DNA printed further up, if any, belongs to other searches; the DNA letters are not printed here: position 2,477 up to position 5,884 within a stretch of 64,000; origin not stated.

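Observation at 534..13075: ABC-type operon with two full permease pairs, one giant SBP, no ATPase, and two large non-transporter genes wedged between the permease pairs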

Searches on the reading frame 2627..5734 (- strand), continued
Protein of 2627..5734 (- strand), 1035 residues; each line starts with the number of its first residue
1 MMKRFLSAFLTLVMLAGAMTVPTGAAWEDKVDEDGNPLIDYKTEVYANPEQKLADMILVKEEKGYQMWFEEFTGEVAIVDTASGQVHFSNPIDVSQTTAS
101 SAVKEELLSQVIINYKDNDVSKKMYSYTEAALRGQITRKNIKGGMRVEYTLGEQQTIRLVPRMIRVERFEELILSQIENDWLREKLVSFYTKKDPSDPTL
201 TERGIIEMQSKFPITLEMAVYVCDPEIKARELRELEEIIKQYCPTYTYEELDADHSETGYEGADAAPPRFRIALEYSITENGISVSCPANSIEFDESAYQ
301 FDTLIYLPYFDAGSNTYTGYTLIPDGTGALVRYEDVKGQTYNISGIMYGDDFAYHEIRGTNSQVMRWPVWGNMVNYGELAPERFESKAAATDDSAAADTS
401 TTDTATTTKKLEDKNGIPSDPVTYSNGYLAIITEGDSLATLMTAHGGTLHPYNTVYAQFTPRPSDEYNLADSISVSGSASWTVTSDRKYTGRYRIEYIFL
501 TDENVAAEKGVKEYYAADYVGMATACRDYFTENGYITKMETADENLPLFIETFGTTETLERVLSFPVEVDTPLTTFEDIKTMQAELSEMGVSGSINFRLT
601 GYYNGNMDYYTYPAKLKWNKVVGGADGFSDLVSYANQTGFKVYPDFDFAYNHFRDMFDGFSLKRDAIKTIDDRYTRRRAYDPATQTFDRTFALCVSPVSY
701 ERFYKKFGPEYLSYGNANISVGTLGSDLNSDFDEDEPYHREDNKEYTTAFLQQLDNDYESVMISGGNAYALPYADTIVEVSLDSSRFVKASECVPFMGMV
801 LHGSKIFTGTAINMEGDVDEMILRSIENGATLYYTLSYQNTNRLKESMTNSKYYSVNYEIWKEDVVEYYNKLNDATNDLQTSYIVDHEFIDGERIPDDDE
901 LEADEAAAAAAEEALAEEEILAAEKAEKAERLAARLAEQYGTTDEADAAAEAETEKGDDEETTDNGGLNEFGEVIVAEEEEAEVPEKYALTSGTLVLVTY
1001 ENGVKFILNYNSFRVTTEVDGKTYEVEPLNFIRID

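Call 63: search_solved_structures(query=A3, max_evalue=10, show_alignments=3)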
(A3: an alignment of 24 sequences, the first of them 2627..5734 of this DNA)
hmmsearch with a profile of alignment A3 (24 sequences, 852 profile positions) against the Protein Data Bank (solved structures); distinct sequences matched with E-value up to 10: 18.
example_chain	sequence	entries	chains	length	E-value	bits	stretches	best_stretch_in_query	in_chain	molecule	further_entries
5opq_A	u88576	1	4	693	4e-08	35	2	425-581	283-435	3,6-anhydro-D-galactosidase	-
8rzg_A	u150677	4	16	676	4.1e-08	35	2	425-581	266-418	Conserved hypothetical periplasmic protein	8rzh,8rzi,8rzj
8rzk_A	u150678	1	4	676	4.1e-08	35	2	425-581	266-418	Conserved hypothetical periplasmic protein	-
5wzq_A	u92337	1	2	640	8e-08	34.1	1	429-594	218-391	Alpha-N-acetylgalactosaminidase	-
5wzn_A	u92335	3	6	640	8.7e-08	33.9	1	429-593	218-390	Alpha-N-acetylgalactosaminidase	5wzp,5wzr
2n3z_A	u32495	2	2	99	0.11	13.7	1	497-562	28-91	OR446 | De novo designed protein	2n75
7p43_A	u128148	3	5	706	0.11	13.7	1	535-656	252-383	1,4-alpha-glucan-branching enzyme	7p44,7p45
2wc7_A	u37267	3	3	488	0.2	12.9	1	536-576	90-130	ALPHA AMYLASE, CATALYTIC REGION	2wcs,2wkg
2g4s_A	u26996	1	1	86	0.2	12.9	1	80-148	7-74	Next to BRCA1 gene 1 protein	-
2bkf_A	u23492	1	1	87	0.21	12.8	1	80-148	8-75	ZINC-FINGER PROTEIN NBR1 (NEXT TO BREAST CANCER 1)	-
1wj6_A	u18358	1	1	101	0.26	12.5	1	79-149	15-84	KIAA0049 protein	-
7d9c_A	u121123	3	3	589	0.49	11.6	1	532-579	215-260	Alpha-glycosidase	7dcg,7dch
7ehh_A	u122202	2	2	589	0.49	11.6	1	532-579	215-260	alpha-glucosidase | alpha glucosidase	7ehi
7d9b_A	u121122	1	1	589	0.49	11.6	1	532-579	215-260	Alpha-glycosidase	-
1j0j_A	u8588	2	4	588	1.8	9.7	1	534-589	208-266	neopullulanase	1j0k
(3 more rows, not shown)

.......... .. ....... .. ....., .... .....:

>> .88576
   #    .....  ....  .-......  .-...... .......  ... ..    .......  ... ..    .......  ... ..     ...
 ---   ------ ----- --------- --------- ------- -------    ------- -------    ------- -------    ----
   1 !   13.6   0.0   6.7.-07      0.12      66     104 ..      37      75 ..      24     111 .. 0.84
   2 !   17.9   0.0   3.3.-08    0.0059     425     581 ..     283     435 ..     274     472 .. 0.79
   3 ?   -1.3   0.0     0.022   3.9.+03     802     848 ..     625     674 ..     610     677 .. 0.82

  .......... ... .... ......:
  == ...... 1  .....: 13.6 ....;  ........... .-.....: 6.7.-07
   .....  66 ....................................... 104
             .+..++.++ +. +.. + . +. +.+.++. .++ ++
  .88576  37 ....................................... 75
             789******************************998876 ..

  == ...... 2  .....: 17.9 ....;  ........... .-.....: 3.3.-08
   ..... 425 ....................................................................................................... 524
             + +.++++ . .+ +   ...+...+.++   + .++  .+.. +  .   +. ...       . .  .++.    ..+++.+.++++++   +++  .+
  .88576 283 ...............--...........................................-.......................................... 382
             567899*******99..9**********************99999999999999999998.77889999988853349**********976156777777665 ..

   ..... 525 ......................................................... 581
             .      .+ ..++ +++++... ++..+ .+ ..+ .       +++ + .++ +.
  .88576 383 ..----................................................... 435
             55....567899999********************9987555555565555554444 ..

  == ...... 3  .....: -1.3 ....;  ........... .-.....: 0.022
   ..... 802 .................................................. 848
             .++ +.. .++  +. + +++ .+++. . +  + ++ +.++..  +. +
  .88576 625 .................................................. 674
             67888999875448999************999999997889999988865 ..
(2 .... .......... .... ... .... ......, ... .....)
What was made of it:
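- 2627..5734 (-): DUF5696 protein, 1035 aa. It is a secreted or anchored, GH129-like protein: N-terminal beta-sandwich, (beta/alpha)8 barrel and C-terminal beta domain. Family-wide conserved acidic residues are E275, D325, D351, D731 and E827. Family profile against PDB sequences: GH129 at E 4e-8 (call 63).
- On Glycoside hydrolase family GH129: The diverse family profile hits GH129 chains at E 4e-8 (call 63).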

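Call 70: find_encoding_contigs(protein=P0500, flank=10000, max_places=1)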
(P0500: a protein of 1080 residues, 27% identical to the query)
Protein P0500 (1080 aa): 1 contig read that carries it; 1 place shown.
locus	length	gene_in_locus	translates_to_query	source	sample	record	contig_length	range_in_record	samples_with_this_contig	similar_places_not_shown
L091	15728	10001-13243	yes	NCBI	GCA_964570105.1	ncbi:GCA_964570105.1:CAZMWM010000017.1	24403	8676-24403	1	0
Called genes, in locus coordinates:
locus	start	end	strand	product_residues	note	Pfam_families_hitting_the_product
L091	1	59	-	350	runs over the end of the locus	PF01408:GFO_IDH_MocA, PF02894:GFO_IDH_MocA_C, PF22725:GFO_IDH_MocA_C3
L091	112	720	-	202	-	PF12917:YfbR-like, PF13023:HD_3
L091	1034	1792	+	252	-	PF02511:Thy1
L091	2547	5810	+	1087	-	PF01547:SBP_bac_1, PF13416:SBP_bac_8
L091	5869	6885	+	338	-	PF00528:BPD_transp_1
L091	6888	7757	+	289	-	PF00528:BPD_transp_1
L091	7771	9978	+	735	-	PF01436:NHL (faint), PF04893:Yip1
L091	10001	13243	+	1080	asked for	PF18952:DUF5696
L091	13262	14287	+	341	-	PF00528:BPD_transp_1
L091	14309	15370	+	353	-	PF00528:BPD_transp_1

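Call 71: find_encoding_contigs(protein=P0497, flank=10000, max_places=1)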
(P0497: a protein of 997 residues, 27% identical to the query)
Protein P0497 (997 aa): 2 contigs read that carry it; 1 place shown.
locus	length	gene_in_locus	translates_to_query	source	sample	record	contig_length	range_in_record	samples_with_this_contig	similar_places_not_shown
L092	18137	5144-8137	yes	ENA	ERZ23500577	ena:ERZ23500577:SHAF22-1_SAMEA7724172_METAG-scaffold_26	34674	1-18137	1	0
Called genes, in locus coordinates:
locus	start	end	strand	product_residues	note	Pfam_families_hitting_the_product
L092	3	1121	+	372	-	?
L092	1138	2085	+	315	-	PF00528:BPD_transp_1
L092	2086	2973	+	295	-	PF00528:BPD_transp_1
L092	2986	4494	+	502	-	PF01436:NHL (weak)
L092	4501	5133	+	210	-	PF04893:Yip1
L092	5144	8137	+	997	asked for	PF18952:DUF5696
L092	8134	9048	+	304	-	PF00528:BPD_transp_1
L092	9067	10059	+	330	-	PF00528:BPD_transp_1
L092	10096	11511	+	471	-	PF01547:SBP_bac_1 (faint)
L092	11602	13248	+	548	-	PF18259:CBM65_1 (weak), PF18522:DUF5620 (weak)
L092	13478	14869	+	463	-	PF02386:TrkH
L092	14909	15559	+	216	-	PF02254:TrkA_N, PF03446:NAD_binding_2 (weak), PF03721:UDPG_MGDP_dh_N (weak), PF03807:F420_oxidored (weak), PF02080:TrkA_C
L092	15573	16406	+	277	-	PF09297:Zn_ribbon_NUD, PF00293:NUDIX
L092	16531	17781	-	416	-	PF01471:PG_binding_1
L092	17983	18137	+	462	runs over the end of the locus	PF02368:Big_2, PF22359:Big-like (weak), PF09587:PGA_cap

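Call 91: search_protein_families(library=pfam, proteins=[L086:5089-8022:+, L087:4477-7437:+, L088:2906-5893:+, L089:3107-6049:+, L090:3030-5999:+, L091:2547-5810:+], max_evalue=0.01)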
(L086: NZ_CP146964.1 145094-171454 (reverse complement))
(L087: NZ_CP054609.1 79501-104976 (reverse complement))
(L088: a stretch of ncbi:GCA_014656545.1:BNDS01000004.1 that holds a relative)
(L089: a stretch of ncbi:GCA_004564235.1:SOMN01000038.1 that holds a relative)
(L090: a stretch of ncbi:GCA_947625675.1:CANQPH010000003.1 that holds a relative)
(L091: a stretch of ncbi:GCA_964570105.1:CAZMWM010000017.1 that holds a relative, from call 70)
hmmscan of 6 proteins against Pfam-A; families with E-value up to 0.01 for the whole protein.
L086:5089-8022:+ (977 aa): 2 families
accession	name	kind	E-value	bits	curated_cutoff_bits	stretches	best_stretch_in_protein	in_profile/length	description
PF01547.30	SBP_bac_1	-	2.4e-21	77.5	26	1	602-872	23-306/307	Bacterial extracellular solute-binding protein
PF13416.11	SBP_bac_8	-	1.6e-19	71.2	27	1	617-877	30-254/279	Bacterial extracellular solute-binding protein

L087:4477-7437:+ (986 aa): 2 families
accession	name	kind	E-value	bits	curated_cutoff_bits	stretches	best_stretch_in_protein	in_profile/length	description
PF01547.30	SBP_bac_1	-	1.8e-22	81.1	26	1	584-861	6-307/307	Bacterial extracellular solute-binding protein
PF13416.11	SBP_bac_8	-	2.4e-19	70.6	27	1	593-864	5-253/279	Bacterial extracellular solute-binding protein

L088:2906-5893:+ (995 aa): 5 families
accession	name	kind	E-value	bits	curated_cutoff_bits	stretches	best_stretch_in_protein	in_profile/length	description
PF01547.30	SBP_bac_1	-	3.2e-24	86.9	26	1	587-868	6-306/307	Bacterial extracellular solute-binding protein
PF13416.11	SBP_bac_8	-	1.2e-18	68.3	27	1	597-871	6-252/279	Bacterial extracellular solute-binding protein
PF17829.7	GH115_C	-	0.0035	17.6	24.1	0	118-251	57-167/172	Glycosyl hydrolase family 115 C-terminal domain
PF06785.16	UPF0242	-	0.0077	16.7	33.5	1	419-520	66-166/194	Uncharacterised protein family (UPF0242) N-terminus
PF25275.1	Golvesin_C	-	0.0086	16.6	31.6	0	314-345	38-69/132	Golvesin C-terminal domain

L089:3107-6049:+ (980 aa): 2 families
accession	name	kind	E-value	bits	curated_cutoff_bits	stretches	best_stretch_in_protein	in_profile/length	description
PF01547.30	SBP_bac_1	-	7e-25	89.1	26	1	586-878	5-306/307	Bacterial extracellular solute-binding protein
PF13416.11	SBP_bac_8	-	5.7e-22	79.2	27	1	595-882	4-253/279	Bacterial extracellular solute-binding protein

L090:3030-5999:+ (989 aa): 4 families
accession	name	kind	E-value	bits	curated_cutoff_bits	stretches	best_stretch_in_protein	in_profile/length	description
PF01547.30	SBP_bac_1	-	5e-23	83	26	1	589-882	10-306/307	Bacterial extracellular solute-binding protein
PF13416.11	SBP_bac_8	-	9.7e-18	65.4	27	1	616-909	29-273/279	Bacterial extracellular solute-binding protein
PF16990.11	CBM_35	-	0.0008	20.1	28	0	299-352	22-73/121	Carbohydrate binding module (family 35)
PF25275.1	Golvesin_C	-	0.0033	17.9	31.6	0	310-340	39-69/132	Golvesin C-terminal domain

L091:2547-5810:+ (1087 aa): 4 families
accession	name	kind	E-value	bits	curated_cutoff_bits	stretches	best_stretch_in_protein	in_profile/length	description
PF13416.11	SBP_bac_8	-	3.1e-17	63.7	27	1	672-986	5-258/279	Bacterial extracellular solute-binding protein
PF01547.30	SBP_bac_1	-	5.4e-14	53.3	26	1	676-978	21-306/307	Bacterial extracellular solute-binding protein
PF25474.1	TPR_TmcB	-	0.0076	16.6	27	0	461-509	46-95/125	TmcB, TPR repeats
PF25275.1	Golvesin_C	-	0.0087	16.6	31.6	0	370-404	31-65/132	Golvesin C-terminal domain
